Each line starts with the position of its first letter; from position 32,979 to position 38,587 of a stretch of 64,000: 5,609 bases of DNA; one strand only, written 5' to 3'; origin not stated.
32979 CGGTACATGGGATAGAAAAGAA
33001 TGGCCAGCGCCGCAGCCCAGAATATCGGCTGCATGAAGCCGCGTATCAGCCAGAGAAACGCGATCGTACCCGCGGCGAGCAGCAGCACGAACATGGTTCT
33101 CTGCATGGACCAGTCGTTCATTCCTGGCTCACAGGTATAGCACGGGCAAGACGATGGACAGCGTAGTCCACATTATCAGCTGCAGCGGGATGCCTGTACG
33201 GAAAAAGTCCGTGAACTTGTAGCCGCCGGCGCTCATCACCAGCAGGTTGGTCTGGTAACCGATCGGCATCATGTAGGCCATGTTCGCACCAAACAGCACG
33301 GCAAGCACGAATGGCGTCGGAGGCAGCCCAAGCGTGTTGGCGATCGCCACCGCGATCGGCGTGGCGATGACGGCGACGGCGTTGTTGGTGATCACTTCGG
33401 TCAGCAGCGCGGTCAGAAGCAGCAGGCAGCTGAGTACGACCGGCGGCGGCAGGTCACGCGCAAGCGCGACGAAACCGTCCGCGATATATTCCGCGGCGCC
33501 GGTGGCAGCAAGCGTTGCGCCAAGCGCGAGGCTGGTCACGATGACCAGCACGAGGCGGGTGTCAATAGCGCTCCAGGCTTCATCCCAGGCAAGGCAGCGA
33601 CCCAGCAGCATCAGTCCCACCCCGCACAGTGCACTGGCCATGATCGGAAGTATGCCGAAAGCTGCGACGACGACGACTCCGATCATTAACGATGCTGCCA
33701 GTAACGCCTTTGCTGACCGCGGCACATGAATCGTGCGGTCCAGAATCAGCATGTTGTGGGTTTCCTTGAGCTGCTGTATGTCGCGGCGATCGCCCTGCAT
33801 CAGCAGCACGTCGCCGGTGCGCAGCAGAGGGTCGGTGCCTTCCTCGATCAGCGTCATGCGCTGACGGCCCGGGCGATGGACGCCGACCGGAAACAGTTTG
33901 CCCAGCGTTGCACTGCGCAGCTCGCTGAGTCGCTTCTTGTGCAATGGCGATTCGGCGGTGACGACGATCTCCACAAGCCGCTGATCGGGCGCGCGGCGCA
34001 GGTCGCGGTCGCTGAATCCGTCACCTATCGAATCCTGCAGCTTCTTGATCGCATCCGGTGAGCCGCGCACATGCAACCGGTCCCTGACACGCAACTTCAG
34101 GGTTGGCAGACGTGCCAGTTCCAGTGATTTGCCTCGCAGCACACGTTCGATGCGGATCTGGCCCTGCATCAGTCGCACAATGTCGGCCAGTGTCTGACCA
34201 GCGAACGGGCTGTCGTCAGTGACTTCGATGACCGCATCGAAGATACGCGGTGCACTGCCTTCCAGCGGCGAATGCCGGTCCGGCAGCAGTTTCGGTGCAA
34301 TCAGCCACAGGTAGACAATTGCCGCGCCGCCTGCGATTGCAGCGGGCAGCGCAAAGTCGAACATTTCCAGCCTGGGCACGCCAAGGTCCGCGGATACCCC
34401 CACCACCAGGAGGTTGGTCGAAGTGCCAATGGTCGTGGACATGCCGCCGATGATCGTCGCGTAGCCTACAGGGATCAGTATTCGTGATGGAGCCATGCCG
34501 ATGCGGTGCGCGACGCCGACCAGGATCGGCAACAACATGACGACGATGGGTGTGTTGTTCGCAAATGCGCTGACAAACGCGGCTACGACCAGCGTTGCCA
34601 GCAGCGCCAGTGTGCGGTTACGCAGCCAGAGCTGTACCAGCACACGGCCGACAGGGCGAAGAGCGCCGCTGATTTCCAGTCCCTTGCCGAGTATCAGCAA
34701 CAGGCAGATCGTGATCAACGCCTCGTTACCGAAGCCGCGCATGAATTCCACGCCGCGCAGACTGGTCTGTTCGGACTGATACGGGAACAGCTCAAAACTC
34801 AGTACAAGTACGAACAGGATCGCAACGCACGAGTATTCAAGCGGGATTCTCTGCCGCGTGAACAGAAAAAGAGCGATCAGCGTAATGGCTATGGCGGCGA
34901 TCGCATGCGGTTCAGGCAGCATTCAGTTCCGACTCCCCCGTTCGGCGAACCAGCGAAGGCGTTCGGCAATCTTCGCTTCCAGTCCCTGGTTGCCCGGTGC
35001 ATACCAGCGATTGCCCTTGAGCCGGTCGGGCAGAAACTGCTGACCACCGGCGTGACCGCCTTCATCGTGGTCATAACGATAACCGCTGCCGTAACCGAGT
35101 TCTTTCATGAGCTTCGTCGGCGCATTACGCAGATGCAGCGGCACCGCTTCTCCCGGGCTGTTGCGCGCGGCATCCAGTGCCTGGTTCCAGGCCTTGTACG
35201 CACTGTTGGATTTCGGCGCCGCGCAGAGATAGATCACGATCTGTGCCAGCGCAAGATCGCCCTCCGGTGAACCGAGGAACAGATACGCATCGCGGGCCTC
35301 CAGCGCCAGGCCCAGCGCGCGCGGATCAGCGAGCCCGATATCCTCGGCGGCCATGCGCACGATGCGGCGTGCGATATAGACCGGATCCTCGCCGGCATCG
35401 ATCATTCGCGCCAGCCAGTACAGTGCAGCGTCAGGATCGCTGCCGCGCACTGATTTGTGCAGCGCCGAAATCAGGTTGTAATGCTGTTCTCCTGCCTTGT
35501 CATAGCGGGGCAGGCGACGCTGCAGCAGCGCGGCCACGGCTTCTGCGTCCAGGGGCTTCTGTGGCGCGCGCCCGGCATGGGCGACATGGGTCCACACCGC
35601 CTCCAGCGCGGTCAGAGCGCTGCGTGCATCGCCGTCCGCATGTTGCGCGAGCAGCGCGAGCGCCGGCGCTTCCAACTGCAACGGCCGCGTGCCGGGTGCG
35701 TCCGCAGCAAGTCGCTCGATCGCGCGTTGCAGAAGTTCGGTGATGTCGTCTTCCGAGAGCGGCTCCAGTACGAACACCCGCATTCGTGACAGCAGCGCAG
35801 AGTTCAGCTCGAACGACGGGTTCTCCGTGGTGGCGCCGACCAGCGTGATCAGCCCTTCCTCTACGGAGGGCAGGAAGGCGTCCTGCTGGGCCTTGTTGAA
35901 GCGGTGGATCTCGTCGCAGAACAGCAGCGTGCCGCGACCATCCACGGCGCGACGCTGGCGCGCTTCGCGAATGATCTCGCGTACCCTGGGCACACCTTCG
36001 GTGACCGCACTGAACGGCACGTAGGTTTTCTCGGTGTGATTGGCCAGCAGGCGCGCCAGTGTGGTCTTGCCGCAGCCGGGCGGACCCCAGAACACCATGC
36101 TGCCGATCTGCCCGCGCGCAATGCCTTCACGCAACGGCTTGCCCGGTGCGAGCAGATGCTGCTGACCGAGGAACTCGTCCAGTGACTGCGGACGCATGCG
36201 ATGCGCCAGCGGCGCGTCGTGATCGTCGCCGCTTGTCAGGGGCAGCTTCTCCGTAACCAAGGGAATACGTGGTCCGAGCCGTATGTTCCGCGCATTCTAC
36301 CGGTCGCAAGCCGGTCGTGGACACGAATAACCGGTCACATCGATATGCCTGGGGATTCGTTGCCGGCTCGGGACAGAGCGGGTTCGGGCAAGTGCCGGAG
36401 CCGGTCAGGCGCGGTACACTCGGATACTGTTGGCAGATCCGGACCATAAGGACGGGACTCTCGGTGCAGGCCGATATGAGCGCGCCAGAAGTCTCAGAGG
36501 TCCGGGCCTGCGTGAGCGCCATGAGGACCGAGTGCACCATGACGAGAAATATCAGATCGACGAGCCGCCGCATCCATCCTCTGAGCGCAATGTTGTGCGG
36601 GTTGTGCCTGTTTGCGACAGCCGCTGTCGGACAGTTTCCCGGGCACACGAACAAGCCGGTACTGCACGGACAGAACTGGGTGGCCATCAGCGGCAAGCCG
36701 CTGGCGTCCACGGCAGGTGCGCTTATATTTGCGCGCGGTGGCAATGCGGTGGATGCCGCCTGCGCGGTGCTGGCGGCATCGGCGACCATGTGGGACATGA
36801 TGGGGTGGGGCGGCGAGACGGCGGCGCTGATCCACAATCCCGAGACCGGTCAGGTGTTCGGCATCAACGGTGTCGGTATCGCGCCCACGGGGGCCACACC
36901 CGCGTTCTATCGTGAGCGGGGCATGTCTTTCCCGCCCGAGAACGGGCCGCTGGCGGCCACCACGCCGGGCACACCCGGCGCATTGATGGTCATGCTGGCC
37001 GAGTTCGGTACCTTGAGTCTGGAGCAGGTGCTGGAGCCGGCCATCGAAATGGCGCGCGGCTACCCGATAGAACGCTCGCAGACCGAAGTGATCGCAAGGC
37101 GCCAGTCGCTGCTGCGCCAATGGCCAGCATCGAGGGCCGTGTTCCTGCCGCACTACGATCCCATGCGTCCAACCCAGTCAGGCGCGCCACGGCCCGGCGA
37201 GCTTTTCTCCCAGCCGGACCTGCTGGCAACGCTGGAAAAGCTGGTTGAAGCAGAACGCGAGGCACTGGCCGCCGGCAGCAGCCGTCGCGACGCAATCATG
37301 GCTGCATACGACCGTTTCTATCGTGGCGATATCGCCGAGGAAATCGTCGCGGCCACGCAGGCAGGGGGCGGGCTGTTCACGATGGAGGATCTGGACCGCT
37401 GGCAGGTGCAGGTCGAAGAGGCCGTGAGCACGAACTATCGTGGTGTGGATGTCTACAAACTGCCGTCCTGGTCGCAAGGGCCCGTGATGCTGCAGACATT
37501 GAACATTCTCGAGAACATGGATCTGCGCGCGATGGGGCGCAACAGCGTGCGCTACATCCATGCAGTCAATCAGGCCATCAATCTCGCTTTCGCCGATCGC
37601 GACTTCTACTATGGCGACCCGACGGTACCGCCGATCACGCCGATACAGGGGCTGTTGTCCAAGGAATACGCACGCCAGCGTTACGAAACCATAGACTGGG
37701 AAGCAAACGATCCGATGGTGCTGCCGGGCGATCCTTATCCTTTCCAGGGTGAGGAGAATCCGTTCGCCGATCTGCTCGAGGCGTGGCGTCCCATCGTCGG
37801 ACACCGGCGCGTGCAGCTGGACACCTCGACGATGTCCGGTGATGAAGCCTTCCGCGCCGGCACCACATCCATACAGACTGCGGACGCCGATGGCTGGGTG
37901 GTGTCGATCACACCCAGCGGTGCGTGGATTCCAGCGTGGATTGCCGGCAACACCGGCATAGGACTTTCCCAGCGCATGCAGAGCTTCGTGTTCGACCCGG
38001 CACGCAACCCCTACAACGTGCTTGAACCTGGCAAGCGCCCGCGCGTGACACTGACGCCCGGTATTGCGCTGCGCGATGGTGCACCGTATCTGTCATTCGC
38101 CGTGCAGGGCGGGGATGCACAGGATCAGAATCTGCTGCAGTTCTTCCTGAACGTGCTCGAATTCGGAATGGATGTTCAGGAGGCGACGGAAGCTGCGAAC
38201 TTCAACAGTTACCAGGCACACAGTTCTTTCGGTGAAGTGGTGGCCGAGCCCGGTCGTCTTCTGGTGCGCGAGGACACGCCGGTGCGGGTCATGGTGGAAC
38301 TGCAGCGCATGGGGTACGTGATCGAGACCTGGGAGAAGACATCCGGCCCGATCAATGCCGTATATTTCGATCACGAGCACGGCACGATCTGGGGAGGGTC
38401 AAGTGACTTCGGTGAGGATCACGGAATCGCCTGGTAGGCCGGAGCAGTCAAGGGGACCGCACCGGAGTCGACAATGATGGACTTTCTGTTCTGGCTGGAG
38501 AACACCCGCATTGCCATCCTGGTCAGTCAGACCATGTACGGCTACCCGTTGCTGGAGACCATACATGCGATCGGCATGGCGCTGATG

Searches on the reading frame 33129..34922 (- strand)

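Call 39: search_protein_families(library=ncbifam, max_evalue=1e-10, proteins=[window:33129-34922:-])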
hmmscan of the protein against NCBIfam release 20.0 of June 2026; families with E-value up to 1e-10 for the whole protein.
window:33129-34922:- (597 aa): 1 family
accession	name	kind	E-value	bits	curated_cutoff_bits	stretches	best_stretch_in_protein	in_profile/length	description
TIGR00785.1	dass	subfamily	3.5e-25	88.6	198.6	1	411-587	256-435/444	DASS family sodium-coupled anion symporter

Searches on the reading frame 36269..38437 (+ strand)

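Call 39: search_protein_families(library=ncbifam, max_evalue=1e-10, proteins=[window:36269-38437:+])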
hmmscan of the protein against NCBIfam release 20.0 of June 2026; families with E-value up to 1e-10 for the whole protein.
window:36269-38437:+ (722 aa): 2 families
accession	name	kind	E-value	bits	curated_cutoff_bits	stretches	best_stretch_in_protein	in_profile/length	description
TIGR00066.1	g_glut_trans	equivalog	2.3e-78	264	357.85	1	138-712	2-515/518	gamma-glutamyltransferase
NF007187.0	PRK09615.1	equivalog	1.2e-49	169.1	990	1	129-491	43-386/581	gamma-glutamyltransferase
